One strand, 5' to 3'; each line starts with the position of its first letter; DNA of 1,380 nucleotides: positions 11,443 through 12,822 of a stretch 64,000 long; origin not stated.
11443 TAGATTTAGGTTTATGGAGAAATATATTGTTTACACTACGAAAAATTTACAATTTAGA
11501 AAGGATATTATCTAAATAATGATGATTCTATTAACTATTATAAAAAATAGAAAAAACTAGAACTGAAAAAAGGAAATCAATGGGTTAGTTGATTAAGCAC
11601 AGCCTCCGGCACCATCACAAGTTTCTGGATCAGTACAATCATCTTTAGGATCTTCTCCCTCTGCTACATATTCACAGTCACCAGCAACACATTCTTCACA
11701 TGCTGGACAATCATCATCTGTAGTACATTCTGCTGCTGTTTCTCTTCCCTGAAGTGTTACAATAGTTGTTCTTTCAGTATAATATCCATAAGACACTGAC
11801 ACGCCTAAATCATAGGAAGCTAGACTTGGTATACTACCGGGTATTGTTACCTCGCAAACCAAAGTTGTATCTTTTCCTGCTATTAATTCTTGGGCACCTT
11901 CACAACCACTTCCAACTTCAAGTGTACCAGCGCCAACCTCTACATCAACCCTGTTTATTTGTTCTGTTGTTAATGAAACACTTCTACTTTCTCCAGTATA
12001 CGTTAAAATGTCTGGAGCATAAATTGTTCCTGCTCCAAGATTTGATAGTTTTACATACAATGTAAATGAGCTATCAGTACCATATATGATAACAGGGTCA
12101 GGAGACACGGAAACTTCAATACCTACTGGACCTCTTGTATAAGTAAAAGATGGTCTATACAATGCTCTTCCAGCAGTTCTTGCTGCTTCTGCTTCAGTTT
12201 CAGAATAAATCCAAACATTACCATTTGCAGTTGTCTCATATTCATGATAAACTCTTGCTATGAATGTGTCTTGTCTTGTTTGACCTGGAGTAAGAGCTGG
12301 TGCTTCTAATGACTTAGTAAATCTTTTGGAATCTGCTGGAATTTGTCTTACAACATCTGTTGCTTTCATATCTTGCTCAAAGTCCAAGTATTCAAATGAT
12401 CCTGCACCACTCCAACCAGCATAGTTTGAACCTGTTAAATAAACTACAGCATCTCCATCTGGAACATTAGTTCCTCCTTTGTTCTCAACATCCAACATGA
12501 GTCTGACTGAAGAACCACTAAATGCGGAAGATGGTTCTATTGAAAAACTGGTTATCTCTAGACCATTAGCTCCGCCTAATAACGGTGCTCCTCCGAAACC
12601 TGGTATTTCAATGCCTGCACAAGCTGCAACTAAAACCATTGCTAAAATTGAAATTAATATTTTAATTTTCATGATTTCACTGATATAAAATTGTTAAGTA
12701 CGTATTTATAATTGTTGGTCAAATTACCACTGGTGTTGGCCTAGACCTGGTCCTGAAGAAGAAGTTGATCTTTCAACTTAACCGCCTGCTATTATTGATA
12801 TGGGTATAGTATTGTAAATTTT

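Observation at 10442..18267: Six-gene same-strand envelope cluster built around one repeated ~300-aa double beta-sandwich module: candidate undescribed surface apparatus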

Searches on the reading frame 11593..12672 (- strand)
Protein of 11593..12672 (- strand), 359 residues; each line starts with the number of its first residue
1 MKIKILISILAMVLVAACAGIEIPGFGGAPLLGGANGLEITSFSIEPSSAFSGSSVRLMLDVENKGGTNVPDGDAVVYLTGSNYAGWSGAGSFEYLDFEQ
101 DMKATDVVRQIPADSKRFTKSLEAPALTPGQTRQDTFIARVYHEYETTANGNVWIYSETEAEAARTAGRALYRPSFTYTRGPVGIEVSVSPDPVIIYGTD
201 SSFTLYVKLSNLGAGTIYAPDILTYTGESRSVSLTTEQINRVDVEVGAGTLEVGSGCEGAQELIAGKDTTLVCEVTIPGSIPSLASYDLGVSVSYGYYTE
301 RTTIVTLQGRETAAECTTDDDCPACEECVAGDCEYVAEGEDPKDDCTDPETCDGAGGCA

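Call 3: search_protein_families(library=pfam, proteins=[window:11593-12672:-], max_evalue=1)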
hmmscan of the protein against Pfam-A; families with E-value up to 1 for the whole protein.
window:11593-12672:- (359 aa): 1 family
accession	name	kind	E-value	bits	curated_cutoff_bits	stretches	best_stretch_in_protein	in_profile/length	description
PF07705.17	CARDB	-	0.00069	20.2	22.7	1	38-85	4-50/101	CARDB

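Call 4: search_protein_families(library=ncbifam, proteins=[window:11593-12672:-], max_evalue=1)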
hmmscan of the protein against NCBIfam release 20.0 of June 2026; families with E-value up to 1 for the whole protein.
window:11593-12672:- (359 aa): 0 families

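Call 10: find_homologous_proteins(query=window:11593-12672:-, max_evalue=0.001)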
Query window:11593-12672:- (359 aa): 74 proteins with E <= 0.001 among 8000 candidates.
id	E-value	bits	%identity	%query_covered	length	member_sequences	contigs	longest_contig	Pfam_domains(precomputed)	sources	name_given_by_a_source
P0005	1.5e-197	674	100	84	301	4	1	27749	-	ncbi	-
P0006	8.6e-117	408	61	86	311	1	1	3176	-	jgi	jgi:hypothetical protein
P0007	3.0e-113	397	58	86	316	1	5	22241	-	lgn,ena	-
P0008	6.4e-113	396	56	86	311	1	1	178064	-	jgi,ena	-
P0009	1.2e-112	395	58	86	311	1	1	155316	-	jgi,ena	-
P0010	4.0e-109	383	58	86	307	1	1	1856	-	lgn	-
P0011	2.1e-108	381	56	86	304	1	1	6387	-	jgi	jgi:hypothetical protein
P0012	2.0e-107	378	58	86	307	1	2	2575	-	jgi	-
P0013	4.9e-107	376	57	86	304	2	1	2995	-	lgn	-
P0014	2.6e-106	374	57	86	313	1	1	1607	-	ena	-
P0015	1.7e-105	371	57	86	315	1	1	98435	-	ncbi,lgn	ncbi:MAG: hypothetical protein ABIE55_00140 [Candidatus Aenigmatarchaeota archaeon]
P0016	3.1e-105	370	57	86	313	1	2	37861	-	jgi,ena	-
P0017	7.8e-105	369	56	86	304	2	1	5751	-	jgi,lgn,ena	-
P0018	4.7e-104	367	57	86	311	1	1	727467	-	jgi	jgi:hypothetical protein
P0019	5.2e-104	366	58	86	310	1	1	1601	-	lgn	-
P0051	2.7e-84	301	48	86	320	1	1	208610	-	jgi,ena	jgi:hypothetical protein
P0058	3.1e-78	282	51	86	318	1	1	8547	PF07705.18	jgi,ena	jgi:hypothetical protein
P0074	1.4e-59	220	39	76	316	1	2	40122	-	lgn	-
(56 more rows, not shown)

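Call 12: find_encoding_contigs(protein=P0051, flank=10000, max_places=1)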
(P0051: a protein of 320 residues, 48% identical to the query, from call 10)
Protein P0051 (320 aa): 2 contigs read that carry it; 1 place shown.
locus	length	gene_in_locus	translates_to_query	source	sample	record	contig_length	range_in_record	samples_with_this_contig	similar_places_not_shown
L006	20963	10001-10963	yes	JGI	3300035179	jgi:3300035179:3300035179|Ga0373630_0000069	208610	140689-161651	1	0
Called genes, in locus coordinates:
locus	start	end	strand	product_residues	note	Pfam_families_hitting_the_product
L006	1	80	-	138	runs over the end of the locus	-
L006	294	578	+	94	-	-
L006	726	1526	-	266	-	-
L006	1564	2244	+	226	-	-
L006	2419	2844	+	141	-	PF02675:AdoMet_dc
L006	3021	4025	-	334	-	PF26356:Pelota_N, PF03464:eRF1_2 (weak), PF03465:eRF1_3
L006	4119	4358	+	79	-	PF10884:DUF2683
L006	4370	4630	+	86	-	PF05016:ParE_toxin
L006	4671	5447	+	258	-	-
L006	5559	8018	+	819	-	-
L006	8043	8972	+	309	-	-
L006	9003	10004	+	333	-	-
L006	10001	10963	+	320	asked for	-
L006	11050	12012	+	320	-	-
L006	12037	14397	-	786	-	PF14528:LAGLIDADG_3, PF27218:MJ0043_C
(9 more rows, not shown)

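Call 13: find_encoding_contigs(protein=P0074, flank=10000, max_places=1)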
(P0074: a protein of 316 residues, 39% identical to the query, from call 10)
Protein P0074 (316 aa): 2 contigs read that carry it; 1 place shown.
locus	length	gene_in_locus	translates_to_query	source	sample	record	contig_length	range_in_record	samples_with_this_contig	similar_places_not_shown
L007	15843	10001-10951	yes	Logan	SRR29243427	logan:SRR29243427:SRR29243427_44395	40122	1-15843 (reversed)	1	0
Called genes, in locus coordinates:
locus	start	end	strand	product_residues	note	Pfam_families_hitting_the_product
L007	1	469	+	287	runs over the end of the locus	-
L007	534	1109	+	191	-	PF01862:PvlArgDC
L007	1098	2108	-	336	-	PF26356:Pelota_N, PF03464:eRF1_2 (faint), PF03465:eRF1_3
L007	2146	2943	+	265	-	-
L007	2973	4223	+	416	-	-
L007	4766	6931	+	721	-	-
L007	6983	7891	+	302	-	-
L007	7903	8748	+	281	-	-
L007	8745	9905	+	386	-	-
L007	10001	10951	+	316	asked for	-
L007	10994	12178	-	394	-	PF27218:MJ0043_C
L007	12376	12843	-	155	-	PF03703:bPH_2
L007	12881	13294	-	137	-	PF00293:NUDIX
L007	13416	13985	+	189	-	-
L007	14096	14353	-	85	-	-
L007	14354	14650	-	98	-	-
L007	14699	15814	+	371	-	PF00534:Glycos_transf_1, PF13692:Glyco_trans_1_4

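Call 14: find_encoding_contigs(protein=P0018, flank=10000, max_places=1)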
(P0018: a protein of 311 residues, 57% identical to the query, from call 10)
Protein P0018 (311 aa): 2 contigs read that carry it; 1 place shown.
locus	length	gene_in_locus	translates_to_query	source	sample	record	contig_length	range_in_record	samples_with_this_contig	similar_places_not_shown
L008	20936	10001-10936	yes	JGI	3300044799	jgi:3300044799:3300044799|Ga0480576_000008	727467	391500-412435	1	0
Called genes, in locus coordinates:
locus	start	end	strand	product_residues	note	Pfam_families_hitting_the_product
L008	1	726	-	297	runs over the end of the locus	PF26553:PDDEXK_19, PF13412:HTH_24 (faint), PF01381:HTH_3 (weak)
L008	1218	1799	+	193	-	PF01862:PvlArgDC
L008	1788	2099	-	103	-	-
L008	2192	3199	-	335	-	PF26356:Pelota_N, PF03464:eRF1_2 (weak), PF03465:eRF1_3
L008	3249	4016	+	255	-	-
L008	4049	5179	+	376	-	-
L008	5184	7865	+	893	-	-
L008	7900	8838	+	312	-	-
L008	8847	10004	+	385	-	-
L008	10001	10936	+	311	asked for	-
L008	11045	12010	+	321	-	-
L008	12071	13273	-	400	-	PF27218:MJ0043_C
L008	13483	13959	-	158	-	PF03703:bPH_2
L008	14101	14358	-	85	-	-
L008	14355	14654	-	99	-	-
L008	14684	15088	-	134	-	-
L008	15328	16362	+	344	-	PF04055:Radical_SAM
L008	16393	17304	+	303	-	PF01978:TrmB (faint), PF24034:DUF7343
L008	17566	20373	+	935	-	PF05124:S_layer_C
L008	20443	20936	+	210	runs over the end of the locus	-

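Call 23: search_solved_structures(query=A3, max_evalue=10)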
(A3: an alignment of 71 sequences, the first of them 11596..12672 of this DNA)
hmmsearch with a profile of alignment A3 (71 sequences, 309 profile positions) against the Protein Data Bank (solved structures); distinct sequences matched with E-value up to 10: 0.

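Call 32: predict_structure(alignment_id=A3)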
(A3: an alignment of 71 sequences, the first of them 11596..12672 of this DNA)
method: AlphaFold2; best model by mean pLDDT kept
length: 359 residues; sequences in the alignment: 71
mean_pLDDT: 85.5   pTM: 0.75
mean pLDDT of the five models: 85.5, 84.9, 84.3, 84.2, 82.8
residues with pLDDT >= 90: 256; 70-90: 24; 50-70: 45; < 50: 34
segments of 3 or more residues with pLDDT < 50: 19-22, 26-28, 325-328, 330-335, 354-359
pLDDT, mean of each block of 10 residues (from residue 1): 56 54 47 78 97 97 92 95 94 96 93 97 96 98 95 97 97 95 95 94 97 93 89 95 97 95 93 96 94 97 97 71 51 46 52 45
secondary structure, 60 per line:
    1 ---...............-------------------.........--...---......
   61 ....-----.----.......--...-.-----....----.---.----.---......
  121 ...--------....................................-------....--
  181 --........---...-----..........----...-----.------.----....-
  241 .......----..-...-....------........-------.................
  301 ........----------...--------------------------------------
elements in order: H4-18 E38-46 E49-51 E55-64 E75-81 E94-97 E115-123 E132-157 H158-167 E175-178 E183-190 E194-196 E202-211 E216-218 E241-247 E259-262 E269-276 E284-308

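Call 35: fold_search(model_id=the predicted structure, library=pdb)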
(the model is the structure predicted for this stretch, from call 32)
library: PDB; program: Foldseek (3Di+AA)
matches with E <= 10: 1655; with E <= 0.001: 65
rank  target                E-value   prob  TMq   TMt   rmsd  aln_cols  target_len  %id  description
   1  4u4j                  1.0e-05  1.00  0.20  0.05  27.8       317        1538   11  Crystal structure of Salmonella alpha-2-macroglobulin mutant Y1175G (released 2014-09-17)
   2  4u48                  3.7e-05  1.00  0.20  0.05  27.8       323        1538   10  Crystal structure of Salmonella alpha-2-macroglobulin (released 2014-09-17)
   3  1wcq_A                4.6e-05  0.98  0.19  0.12  21.3       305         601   14  Mutagenesis of the Nucleophilic Tyrosine in a Bacterial Sialidase to Phenylalanine. (released 2005-10-12)
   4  5a42                  5.7e-05  0.95  0.17  0.04  28.7       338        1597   10  Cryo-EM single particle 3D reconstruction of the native conformation of E. coli alpha-2-macroglobulin (ECAM) (released 2015-07-29)
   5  8xen_A                6.8e-05  0.98  0.21  0.09  32.3       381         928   11  Cryo-EM structure of integrin ITGAV/ITGB3 complex, conformation 4 (released 2024-12-18)
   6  2zag_D                7.5e-05  0.98  0.22  0.18  14.1       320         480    8  Crystal structure of the SeMet-substituted soluble domain of STT3 from P. furiosus (released 2007-12-11)
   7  4kkq_A                9.4e-05  0.99  0.18  0.28  20.8       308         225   11  Crystal structure of Vibrio cholerae RbmA (crystal form 1) (released 2013-05-22)
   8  9fh8_H                1.0e-04  0.98  0.17  0.20  21.6       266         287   12  Crystal structure of the SPD-2 domain of Apis dorsata CEP192 (released 2025-03-26)
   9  8cs9_X                1.2e-04  1.00  0.20  0.11  26.9       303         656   11  Composite reconstruction of Class 1 of the erythrocyte ankyrin-1 complex (released 2022-07-20)
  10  2zai_D                1.2e-04  0.91  0.18  0.15  15.2       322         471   10  Crystal structure of the soluble domain of STT3 from P. furiosus (released 2007-12-11)
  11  5mhn_B                1.4e-04  0.99  0.21  0.11  26.4       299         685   11  FXIIIa in complex with the inhibitor ZED2360 (released 2017-12-20)
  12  8t2v_A                1.4e-04  0.97  0.20  0.08  33.1       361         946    8  Cryo-EM Structures of Full-length Integrin alphaIIbbeta3 in Native Lipids (released 2023-07-26)
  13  9ijj_h                1.4e-04  0.93  0.16  0.05  26.3       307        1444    8  In situ structure of the central apparatus in mouse sperm axoneme. (released 2025-06-04)
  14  2zai_C                1.5e-04  0.87  0.18  0.15  15.4       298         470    9  Crystal structure of the soluble domain of STT3 from P. furiosus (released 2007-12-11)
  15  1fie_A                1.6e-04  0.99  0.20  0.11  28.2       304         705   11  RECOMBINANT HUMAN COAGULATION FACTOR XIII (released 1997-02-12)
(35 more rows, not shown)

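Call 59: search_protein_families(library=pfam, alignment_id=A3, max_evalue=0.01)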
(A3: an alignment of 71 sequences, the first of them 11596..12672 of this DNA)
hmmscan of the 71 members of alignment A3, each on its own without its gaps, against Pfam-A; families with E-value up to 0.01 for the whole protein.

A. member 1, window:11596-12672:- (359 aa): 1 family
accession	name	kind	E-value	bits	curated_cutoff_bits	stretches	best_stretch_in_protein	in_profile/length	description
PF07705.17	CARDB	-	0.00069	20.2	22.7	0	38-85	4-50/101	CARDB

B. families by the number of members that match (of 71 scanned): 6 families
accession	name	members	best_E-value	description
PF07705.17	CARDB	26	1.8e-05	CARDB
PF03426.20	CBM_15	2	0.00065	Carbohydrate binding domain (family 15)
PF13004.13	BACON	1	0.0025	Putative binding domain, N-terminal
PF06186.16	DUF992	1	0.003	Protein of unknown function (DUF992)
PF24018.1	DUF7331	1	0.0073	Family of unknown function (DUF7331)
PF17766.7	fn3_6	1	0.0096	Fibronectin type-III domain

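Call 68: fold_search(model_id=the predicted structure, library=viral)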
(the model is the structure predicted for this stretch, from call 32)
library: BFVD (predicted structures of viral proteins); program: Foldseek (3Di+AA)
matches with E <= 10: 853; with E <= 0.001: 15
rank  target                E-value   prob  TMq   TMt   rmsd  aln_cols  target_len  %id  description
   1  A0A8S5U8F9            3.7e-06  0.99  0.18  0.17  31.6       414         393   11  Clumping factor [Siphoviridae sp. ct9j27]
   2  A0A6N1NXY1            4.1e-06  1.00  0.22  0.09  32.5       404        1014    8  DUF11 domain-containing protein [Tupanvirus soda lake]
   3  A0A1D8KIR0            4.3e-06  1.00  0.20  0.08  31.2       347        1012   10  Baseplate hub + tail lysozyme [Synechococcus phage S-CAM3]
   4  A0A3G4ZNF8            1.4e-05  1.00  0.20  0.07  23.0       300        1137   10  DUF7932 domain-containing protein [Terrestrivirus sp.]
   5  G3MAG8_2              5.3e-05  0.97  0.16  0.07  30.6       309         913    9  Gp427 [Bacillus phage G]
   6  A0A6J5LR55            1.4e-04  0.97  0.20  0.16  32.5       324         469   11  Concanavalin A-like lectin/glucanases superfamily [uncultured Caudovirales phage]
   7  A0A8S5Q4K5            1.7e-04  0.96  0.17  0.19  26.9       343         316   10  Uncharacterized protein [Siphoviridae sp. ctQqU1]
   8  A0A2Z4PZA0            3.4e-04  0.82  0.19  0.08  22.2       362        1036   12  (no name in the UniProt tables at hand)
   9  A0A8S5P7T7            3.8e-04  0.72  0.16  0.08  27.8       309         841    8  FN3 [Siphoviridae sp. ctmYS12]
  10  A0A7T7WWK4            3.8e-04  0.66  0.18  0.14  22.9       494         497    9  (no name in the UniProt tables at hand)
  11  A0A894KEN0            4.0e-04  0.14  0.08  0.10  27.9       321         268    9  (no name in the UniProt tables at hand)
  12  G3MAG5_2              5.5e-04  0.51  0.17  0.09  38.9       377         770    7  Gp424 [Bacillus phage G]
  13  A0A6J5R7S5            5.9e-04  0.94  0.18  0.10  28.4       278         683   10  Peptidase S8/S53 domain containing protein [uncultured Caudovirales phage]
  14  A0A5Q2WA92            7.7e-04  0.72  0.16  0.05  36.4       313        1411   10  (no name in the UniProt tables at hand)
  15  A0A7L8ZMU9            9.6e-04  0.66  0.19  0.08  36.8       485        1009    8  Uncharacterized protein [Erwinia phage pEa_SNUABM_47]
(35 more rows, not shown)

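Call 73: search_protein_families(library=pfam, proteins=[L007:2973-4223:+, L008:4049-5179:+], max_evalue=0.05)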
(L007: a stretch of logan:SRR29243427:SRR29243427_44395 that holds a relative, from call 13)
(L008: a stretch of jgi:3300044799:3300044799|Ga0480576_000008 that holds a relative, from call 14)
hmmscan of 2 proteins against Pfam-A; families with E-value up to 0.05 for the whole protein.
L007:2973-4223:+ (416 aa): 1 family
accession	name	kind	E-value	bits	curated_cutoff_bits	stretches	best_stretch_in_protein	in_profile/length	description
PF16076.10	Acyltransf_C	-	0.022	15.1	26.5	0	306-358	16-64/74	Acyltransferase C-terminus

L008:4049-5179:+ (376 aa): 1 family
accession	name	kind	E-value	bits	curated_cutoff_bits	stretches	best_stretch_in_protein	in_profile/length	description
PF09723.15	Zn_ribbon_8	-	0.023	15.1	34.4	0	333-373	3-38/41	Zinc ribbon domain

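Call 81: search_protein_families(library=padloc, proteins=[window:11593-12672:-], max_evalue=0.01)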
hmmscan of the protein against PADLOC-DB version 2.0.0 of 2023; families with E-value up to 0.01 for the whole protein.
window:11593-12672:- (359 aa): 0 families

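Call 82: search_protein_families(library=phrogs, proteins=[window:11593-12672:-], max_evalue=0.01)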
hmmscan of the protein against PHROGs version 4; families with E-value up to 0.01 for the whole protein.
window:11593-12672:- (359 aa): 0 families

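Call 85: find_related_loci(query=A3, collection=viral_contigs, flank=5000)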
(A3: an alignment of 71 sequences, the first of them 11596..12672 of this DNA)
Query A3 (359 aa) in viral_contigs; peptide patterns used: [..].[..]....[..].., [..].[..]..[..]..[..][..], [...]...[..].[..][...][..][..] (x = any residue, [..] = any of these).
26 stretches matched a pattern, but none encodes a relative of the query by tblastn (E <= 1e-3).
